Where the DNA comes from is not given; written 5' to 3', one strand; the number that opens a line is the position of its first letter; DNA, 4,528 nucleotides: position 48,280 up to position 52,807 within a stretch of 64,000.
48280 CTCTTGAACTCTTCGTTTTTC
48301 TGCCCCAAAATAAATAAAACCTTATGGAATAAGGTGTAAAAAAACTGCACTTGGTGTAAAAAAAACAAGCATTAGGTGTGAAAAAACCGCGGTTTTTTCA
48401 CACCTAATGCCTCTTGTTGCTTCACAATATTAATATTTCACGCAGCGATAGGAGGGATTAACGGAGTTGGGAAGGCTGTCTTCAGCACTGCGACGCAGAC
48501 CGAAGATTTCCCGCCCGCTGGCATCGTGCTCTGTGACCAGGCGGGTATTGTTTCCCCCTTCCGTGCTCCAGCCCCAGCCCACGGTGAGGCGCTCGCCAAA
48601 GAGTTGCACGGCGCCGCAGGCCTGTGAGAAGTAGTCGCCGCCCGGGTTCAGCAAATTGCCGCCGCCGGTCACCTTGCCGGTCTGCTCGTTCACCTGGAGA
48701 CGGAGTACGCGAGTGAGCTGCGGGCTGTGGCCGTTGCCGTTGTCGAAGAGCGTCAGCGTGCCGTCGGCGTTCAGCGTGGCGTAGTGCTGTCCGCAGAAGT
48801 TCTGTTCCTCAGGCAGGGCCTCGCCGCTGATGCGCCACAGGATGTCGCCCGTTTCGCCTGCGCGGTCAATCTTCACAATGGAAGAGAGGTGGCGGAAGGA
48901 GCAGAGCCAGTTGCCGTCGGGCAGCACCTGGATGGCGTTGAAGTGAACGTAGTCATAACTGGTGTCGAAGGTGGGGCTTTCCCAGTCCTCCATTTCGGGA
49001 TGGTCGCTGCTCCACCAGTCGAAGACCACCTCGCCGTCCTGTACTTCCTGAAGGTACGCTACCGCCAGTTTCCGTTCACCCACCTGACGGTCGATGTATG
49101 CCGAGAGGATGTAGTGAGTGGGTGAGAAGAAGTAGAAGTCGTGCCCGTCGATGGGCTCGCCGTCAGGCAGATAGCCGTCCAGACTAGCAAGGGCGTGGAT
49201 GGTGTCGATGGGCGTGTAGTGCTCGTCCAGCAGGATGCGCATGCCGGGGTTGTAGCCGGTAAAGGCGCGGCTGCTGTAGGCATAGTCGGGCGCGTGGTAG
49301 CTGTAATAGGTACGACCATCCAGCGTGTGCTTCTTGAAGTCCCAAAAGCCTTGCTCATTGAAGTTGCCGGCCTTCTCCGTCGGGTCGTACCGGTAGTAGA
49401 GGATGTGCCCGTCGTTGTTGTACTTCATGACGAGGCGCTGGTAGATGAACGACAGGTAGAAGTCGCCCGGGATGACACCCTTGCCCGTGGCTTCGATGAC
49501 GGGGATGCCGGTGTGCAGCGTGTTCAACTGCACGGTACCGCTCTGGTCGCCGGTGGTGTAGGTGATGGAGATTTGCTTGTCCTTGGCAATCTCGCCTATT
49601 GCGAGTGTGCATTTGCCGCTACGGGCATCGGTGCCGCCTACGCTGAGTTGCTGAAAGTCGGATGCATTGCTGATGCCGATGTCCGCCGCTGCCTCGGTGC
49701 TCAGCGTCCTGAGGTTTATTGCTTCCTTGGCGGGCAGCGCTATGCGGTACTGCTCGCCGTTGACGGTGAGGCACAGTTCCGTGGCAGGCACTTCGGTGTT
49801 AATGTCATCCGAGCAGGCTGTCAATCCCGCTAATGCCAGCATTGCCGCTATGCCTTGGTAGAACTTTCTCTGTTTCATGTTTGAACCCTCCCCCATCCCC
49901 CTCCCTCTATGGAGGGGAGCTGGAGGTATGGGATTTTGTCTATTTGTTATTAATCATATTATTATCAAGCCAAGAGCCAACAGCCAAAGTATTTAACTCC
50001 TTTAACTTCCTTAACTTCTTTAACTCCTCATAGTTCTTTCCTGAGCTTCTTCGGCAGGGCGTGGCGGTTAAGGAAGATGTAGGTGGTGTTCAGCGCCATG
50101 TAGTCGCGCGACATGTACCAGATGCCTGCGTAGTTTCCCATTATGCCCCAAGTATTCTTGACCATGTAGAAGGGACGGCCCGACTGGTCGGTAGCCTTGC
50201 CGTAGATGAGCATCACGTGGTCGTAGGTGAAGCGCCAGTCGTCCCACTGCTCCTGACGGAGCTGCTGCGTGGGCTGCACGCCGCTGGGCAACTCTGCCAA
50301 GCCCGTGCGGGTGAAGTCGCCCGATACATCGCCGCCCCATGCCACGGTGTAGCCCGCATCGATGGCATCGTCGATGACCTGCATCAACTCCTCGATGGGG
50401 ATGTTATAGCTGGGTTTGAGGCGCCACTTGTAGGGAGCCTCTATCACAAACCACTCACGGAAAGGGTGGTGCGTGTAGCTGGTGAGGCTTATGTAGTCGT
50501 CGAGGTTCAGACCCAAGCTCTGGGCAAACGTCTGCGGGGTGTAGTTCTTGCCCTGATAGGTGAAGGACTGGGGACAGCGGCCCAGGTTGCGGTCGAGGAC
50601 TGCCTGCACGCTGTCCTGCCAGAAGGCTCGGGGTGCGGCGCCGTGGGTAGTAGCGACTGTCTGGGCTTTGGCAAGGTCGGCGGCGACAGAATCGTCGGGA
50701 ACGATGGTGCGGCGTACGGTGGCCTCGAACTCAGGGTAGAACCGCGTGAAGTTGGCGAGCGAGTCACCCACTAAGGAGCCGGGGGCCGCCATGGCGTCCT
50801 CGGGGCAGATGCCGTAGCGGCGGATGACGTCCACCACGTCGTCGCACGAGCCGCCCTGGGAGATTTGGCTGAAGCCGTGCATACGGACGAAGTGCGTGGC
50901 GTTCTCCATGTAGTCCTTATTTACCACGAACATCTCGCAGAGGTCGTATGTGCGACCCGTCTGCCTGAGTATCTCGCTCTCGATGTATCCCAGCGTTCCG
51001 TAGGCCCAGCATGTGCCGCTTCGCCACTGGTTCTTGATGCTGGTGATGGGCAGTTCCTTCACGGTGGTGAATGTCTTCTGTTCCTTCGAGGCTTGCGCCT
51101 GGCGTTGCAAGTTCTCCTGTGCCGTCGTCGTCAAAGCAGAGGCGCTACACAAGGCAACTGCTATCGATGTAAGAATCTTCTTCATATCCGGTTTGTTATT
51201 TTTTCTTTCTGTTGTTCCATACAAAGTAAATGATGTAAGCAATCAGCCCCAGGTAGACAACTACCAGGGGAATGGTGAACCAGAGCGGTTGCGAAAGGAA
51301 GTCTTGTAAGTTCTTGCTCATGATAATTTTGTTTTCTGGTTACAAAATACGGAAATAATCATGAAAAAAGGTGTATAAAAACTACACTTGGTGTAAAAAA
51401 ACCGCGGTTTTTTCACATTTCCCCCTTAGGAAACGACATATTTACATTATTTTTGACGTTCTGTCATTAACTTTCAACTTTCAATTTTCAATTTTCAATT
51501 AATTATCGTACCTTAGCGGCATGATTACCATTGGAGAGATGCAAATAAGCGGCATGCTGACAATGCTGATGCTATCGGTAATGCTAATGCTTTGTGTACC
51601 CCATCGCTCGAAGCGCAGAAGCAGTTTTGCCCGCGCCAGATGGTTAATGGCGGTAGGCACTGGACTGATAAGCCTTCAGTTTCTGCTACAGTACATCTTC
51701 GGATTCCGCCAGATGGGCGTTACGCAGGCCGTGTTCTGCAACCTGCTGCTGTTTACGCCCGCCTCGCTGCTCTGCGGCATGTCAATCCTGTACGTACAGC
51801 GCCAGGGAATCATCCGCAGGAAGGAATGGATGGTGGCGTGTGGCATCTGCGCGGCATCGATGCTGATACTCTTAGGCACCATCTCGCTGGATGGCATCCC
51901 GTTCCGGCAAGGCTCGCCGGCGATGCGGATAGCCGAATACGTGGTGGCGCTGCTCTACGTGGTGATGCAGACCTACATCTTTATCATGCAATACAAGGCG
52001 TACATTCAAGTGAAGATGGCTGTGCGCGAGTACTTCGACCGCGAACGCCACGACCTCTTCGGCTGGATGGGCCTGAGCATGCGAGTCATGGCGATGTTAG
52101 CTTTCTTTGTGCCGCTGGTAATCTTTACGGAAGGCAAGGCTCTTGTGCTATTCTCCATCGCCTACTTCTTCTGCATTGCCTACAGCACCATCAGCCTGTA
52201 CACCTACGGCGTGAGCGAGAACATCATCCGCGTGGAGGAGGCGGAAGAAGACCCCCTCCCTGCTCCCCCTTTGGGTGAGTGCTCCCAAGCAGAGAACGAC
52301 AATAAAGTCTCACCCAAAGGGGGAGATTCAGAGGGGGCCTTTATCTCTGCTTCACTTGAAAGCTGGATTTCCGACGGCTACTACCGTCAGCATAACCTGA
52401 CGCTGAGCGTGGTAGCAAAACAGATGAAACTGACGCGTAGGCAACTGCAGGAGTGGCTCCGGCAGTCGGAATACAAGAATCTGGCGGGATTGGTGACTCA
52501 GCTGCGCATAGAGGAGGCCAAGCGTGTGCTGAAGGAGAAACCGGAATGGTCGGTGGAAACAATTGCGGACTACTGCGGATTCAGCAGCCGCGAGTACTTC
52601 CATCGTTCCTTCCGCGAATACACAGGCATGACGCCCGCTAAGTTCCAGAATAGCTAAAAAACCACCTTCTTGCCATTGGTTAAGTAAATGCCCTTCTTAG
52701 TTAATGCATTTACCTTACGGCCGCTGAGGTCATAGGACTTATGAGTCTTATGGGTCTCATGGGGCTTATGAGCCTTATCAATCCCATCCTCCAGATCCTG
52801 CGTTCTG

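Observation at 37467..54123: Candidate surface-protein locus: a 3153-aa LamG-rich T9SS protein with a coupled partner, an ASST-like lipoprotein, a C1 peptidase, a membrane AraC regulator and a CotH-like T9SS protein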

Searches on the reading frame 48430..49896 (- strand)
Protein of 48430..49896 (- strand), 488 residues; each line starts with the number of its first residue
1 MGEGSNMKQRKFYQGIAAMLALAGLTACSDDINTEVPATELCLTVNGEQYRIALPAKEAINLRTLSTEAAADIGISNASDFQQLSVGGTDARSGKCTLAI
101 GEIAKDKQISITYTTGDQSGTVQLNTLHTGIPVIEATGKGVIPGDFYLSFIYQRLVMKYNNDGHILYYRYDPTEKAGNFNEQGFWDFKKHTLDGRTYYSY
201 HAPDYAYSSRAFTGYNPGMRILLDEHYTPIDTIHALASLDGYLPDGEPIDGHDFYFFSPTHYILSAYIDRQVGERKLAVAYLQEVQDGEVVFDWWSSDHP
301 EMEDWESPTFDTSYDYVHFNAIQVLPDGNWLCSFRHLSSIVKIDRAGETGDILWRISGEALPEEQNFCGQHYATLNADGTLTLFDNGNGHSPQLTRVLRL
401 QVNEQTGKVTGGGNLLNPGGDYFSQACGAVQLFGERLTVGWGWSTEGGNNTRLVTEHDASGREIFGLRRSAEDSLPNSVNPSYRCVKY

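Call 5: search_protein_families(library=pfam, proteins=[window:48430-49896:-], max_evalue=0.01)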
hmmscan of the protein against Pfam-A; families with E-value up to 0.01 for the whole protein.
window:48430-49896:- (488 aa): 2 families
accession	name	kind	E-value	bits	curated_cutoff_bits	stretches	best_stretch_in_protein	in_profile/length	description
PF14269.12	Arylsulfotran_2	-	7.2e-17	62.2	27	1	284-462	103-293/301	Arylsulfotransferase (ASST)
PF05935.17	Arylsulfotrans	-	8e-12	45.3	24.2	1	308-435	166-323/374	Arylsulfotransferase (ASST)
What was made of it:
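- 48430..49896 (-): ASST-like (arylsulfotransferase-fold) lipoprotein. It is a lineage-specific insert in the regulated slot. Pfam Arylsulfotran_2 7e-17 (call 5).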

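Call 6: search_protein_families(library=ncbifam, proteins=[window:48430-49896:-], max_evalue=0.01)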
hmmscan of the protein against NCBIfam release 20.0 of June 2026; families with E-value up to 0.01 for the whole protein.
window:48430-49896:- (488 aa): 0 families

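Call 92: search_protein_families(library=padloc, proteins=[window:48430-49896:-], max_evalue=0.01)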
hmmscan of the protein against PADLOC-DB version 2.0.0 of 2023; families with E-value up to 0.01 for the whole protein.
window:48430-49896:- (488 aa): 0 families

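Call 98: find_homologous_proteins(query=window:48430-49896:-, max_evalue=1e-20)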
Query window:48430-49896:- (488 aa): 534 proteins with E <= 1e-20 among 8000 candidates; the best 120 are listed.
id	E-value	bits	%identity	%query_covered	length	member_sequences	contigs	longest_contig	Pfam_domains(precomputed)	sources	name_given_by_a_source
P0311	0.0e+0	1045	91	100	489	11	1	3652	PF14269.13,PF05935.18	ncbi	-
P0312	4.4e-275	931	80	99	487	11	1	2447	PF14269.13,PF05935.18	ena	-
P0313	7.4e-268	907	79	99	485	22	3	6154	PF14269.13,PF05935.18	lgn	-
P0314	9.1e-239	811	72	98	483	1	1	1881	PF14269.13,PF05935.18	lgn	-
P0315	1.5e-232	791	71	96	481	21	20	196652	PF14269.13,PF05935.18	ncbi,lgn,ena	-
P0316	9.5e-227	772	68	98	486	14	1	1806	PF14269.13,PF05935.18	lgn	-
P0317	1.1e-225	768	68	97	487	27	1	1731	PF14269.13,PF05935.18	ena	-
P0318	5.6e-225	766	68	98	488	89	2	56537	PF14269.13,PF05935.18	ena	-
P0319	7.9e-222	756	70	95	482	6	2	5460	PF14269.13,PF05935.18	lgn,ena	-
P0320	1.7e-221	755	71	93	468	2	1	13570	PF14269.13,PF05935.18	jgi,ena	-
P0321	1.9e-220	751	68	97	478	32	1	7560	PF14269.13,PF05935.18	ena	-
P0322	1.0e-218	745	68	97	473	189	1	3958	PF14269.13,PF05935.18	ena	-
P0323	1.3e-218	745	67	97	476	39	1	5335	PF14269.13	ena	-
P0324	2.2e-217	741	68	96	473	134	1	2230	PF14269.13,PF05935.18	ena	-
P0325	1.9e-216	738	67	93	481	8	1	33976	PF14269.13,PF05935.18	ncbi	-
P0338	3.7e-200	684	62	99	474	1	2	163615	PF14269.13,PF05935.18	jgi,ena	-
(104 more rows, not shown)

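Call 99: find_encoding_contigs(protein=P0315, flank=8000, max_places=2)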
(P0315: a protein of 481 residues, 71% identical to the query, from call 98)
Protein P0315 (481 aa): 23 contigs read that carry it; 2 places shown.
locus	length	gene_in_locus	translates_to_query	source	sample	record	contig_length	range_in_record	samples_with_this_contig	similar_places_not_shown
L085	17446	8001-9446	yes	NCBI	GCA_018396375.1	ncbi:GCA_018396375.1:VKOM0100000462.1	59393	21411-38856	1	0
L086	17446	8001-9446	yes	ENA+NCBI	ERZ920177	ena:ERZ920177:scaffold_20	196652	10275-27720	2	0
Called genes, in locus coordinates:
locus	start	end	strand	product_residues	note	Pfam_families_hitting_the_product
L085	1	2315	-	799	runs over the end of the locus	PF14498:Glyco_hyd_65N_2, PF22124:Glyco_hydro_95_cat, PF21307:Glyco_hydro_95_C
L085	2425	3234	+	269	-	PF01515:PTA_PTB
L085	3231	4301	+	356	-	PF00871:Acetate_kinase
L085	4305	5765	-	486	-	PF07676:PD40 (faint), PF26550:Tricorn_2nd (faint), PF26549:Tricorn_N (weak)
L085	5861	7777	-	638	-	PF19529:DUF6057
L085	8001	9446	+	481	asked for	PF05935:Arylsulfotrans, PF14269:Arylsulfotran_2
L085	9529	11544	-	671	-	PF02518:HATPase_c, PF00204:DNA_gyraseB, PF01751:Toprim, PF00986:DNA_gyraseB_C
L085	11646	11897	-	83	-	PF01649:Ribosomal_S20p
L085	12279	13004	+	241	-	PF11967:RecO_N, PF02565:RecO_C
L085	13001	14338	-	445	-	PF00091:Tubulin, PF12327:FtsZ_C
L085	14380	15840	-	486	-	PF02491:SHS2_FTSA, PF06723:MreB_Mbl (weak), PF14450:FtsA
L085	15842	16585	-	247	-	-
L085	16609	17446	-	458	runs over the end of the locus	PF01225:Mur_ligase, PF08245:Mur_ligase_M, PF02875:Mur_ligase_C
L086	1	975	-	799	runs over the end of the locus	PF14498:Glyco_hyd_65N_2, PF22124:Glyco_hydro_95_cat, PF21307:Glyco_hydro_95_C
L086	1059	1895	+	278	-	PF01515:PTA_PTB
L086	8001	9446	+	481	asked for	PF05935:Arylsulfotrans, PF14269:Arylsulfotran_2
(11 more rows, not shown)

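Call 100: find_encoding_contigs(protein=P0338, flank=8000, max_places=1)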
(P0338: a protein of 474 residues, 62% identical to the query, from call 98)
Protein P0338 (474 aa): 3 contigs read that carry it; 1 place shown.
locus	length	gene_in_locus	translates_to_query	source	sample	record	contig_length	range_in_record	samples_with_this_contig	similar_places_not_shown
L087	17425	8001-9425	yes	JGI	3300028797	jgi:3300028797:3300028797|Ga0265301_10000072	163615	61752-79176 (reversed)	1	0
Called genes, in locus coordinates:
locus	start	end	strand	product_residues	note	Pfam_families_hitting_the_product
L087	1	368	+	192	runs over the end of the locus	PF02545:Maf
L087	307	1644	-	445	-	-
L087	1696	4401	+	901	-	PF00133:tRNA-synt_1, PF09334:tRNA-synt_1g (weak), PF13603:tRNA-synt_1_2 (weak), PF08264:Anticodon_1, PF10458:Val_tRNA-synt_C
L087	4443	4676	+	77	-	PF02416:TatA_B_E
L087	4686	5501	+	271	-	PF00902:TatC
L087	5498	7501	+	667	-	PF00005:ABC_tran, PF02463:SMC_N (faint), PF13304:AAA_21 (faint), PF12848:ABC_tran_Xtn, PF00005:ABC_tran, PF16326:ABC_tran_CTD (weak)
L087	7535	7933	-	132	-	-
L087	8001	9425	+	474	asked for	PF05935:Arylsulfotrans (weak), PF14269:Arylsulfotran_2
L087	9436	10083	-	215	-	PF02224:Cytidylate_kin (weak), PF13189:Cytidylate_kin2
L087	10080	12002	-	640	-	PF02743:dCache_1, PF22673:MCP-like_PDC_1, PF00672:HAMP, PF07228:SpoIIE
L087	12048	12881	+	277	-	PF01636:APH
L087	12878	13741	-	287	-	PF01263:Aldose_epim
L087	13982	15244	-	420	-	PF00849:PseudoU_synth_2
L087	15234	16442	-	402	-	PF17785:PUA_3, PF10672:Methyltrans_SAM, PF05175:MTS (faint), PF03602:Cons_hypoth95 (weak)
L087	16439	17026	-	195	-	PF01612:DNA_pol_A_exo1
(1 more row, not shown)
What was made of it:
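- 48430..49896 (-): Homologues at 62-71% identity stand alone elsewhere (calls 98-100).
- ASST homologues stand alone elsewhere (calls 99-100).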

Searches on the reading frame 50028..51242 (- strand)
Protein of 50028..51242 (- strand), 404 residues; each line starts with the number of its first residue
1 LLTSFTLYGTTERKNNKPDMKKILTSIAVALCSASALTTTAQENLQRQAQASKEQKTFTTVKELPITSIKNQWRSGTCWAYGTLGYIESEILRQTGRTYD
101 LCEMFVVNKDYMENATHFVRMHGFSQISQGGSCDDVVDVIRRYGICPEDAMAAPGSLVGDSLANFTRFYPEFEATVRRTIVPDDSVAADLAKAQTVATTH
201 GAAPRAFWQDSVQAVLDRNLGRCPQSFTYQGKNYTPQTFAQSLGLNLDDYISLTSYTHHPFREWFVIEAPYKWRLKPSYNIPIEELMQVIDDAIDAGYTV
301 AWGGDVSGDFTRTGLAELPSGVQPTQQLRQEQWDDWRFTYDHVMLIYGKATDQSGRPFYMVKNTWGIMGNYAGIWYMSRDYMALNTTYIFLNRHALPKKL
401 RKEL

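Call 5: search_protein_families(library=pfam, proteins=[window:50028-51242:-], max_evalue=0.01)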
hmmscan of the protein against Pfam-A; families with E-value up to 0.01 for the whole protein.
window:50028-51242:- (404 aa): 2 families
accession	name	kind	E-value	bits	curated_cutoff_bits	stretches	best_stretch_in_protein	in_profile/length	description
PF03051.21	Peptidase_C1_2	-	3.2e-16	59.6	22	1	32-402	23-422/438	Peptidase C1-like family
PF00112.29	Peptidase_C1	-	1.8e-08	35.2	20.7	1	63-149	11-88/220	Papain family cysteine protease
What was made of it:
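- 50028..51185 (-): Secreted papain-family (C1, aminopeptidase-C-like) peptidase. It is a lineage-specific insert in the regulated slot. Pfam Peptidase_C1_2 3e-16 (call 5).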

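Call 6: search_protein_families(library=ncbifam, proteins=[window:50028-51242:-], max_evalue=0.01)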
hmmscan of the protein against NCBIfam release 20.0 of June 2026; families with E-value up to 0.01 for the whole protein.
window:50028-51242:- (404 aa): 0 families

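Call 92: search_protein_families(library=padloc, proteins=[window:50028-51185:-], max_evalue=0.01)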
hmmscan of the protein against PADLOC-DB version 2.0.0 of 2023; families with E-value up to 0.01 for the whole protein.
window:50028-51185:- (385 aa): 0 families

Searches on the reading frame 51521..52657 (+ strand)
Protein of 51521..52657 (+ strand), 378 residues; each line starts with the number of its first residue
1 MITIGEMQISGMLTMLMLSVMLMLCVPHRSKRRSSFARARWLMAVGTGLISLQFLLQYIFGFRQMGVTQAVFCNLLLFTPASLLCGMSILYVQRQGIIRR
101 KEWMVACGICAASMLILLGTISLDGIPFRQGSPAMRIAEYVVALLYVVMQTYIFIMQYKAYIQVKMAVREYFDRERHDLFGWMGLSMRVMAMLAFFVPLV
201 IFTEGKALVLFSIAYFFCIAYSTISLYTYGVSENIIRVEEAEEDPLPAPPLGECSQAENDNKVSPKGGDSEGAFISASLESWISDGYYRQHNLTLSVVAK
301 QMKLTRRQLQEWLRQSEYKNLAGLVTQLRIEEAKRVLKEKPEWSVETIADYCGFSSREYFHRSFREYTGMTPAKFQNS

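Call 5: search_protein_families(library=pfam, proteins=[window:51521-52657:+], max_evalue=0.01)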
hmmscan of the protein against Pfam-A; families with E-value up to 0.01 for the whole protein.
window:51521-52657:+ (378 aa): 3 families
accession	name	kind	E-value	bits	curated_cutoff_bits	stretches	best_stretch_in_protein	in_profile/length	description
PF12833.13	HTH_18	-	1.3e-17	64.3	33.6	1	299-377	2-79/80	Helix-turn-helix domain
PF00165.29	HTH_AraC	-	2.9e-11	43.6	26.6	1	342-376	8-41/42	Bacterial regulatory helix-turn-helix proteins, AraC family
PF13384.12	HTH_23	-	0.0038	17.5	24.6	0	290-324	16-49/50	Homeodomain-like domain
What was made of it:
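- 51521..52657 (+): Membrane-embedded AraC-family regulator: about 7 hydrophobic segments followed by a C-terminal HTH_18. It is divergent from promoter P1. Pfam HTH_18 1.3e-17 (call 5).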

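Call 6: search_protein_families(library=ncbifam, proteins=[window:51521-52657:+], max_evalue=0.01)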
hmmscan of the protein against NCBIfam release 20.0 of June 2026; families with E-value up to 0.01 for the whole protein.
window:51521-52657:+ (378 aa): 28 families (the best 25 are shown)
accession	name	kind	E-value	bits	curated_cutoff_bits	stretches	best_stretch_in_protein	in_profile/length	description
NF050186.1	TransRegGliRPseudo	equivalog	5.3e-12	45.7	570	1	297-377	257-335/338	AraC family transcriptional regulator GliR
NF049968.1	QhpR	equivalog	1.3e-08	34.4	250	1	290-375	200-283/284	AraC-like transcriptional regulator QhpR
TIGR04094.1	adjacent_YSIRK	equivalog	1.4e-08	34.1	200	1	291-376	300-383/383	YSIRK-targeted surface antigen transcriptional regulator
NF006902.0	PRK09393.1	equivalog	2.1e-08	33.7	425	1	290-376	234-319/327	transcriptional regulator FtrA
NF010026.0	PRK13501.1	equivalog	2.2e-08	33.6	363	1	293-376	193-275/290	HTH-type transcriptional activator RhaR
NF007432.1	PRK09978.1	equivalog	3.1e-08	33.1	500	1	291-377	157-241/274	DNA-binding transcriptional regulator GadX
NF047788.1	TransRegPocR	equivalog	1.6e-07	30.9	500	1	292-377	205-289/296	transcriptional regulator PocR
NF007860.0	PRK10572.1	equivalog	3.2e-07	29.5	208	1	291-377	198-283/292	arabinose operon transcriptional regulator AraC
NF010028.0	PRK13503.1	equivalog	4.1e-07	29.7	288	1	278-374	175-268/278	HTH-type transcriptional activator RhaS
NF007693.0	PRK10371.1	equivalog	6.5e-07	28.8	253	1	278-376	202-297/309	transcriptional regulator MelR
TIGR02297.1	HpaA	equivalog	1.4e-06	27.8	274.65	1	286-377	197-286/287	4-hydroxyphenylacetate catabolism regulatory protein HpaA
NF047455.1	TF_Staph_AryK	equivalog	2.8e-06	25.9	850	1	287-377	169-257/759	transcriptional regulator AryK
NF010025.2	PRK13500.1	equivalog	4.2e-06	26.5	525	1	291-376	191-275/282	HTH-type transcriptional activator RhaR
NF052371.1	TransRegGbdRPseu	equivalog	5.4e-06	25.7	480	1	293-373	242-321/365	choline metabolism transcriptional regulator GbdR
NF049932.1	TranspRegBtr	equivalog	6.9e-06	24.8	900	1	292-375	180-262/531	bacillibactin transport transcriptional regulator Btr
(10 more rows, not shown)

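Call 92: search_protein_families(library=padloc, proteins=[window:51521-52657:+], max_evalue=0.01)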
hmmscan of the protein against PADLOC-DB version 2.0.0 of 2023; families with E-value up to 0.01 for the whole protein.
window:51521-52657:+ (378 aa): 0 families
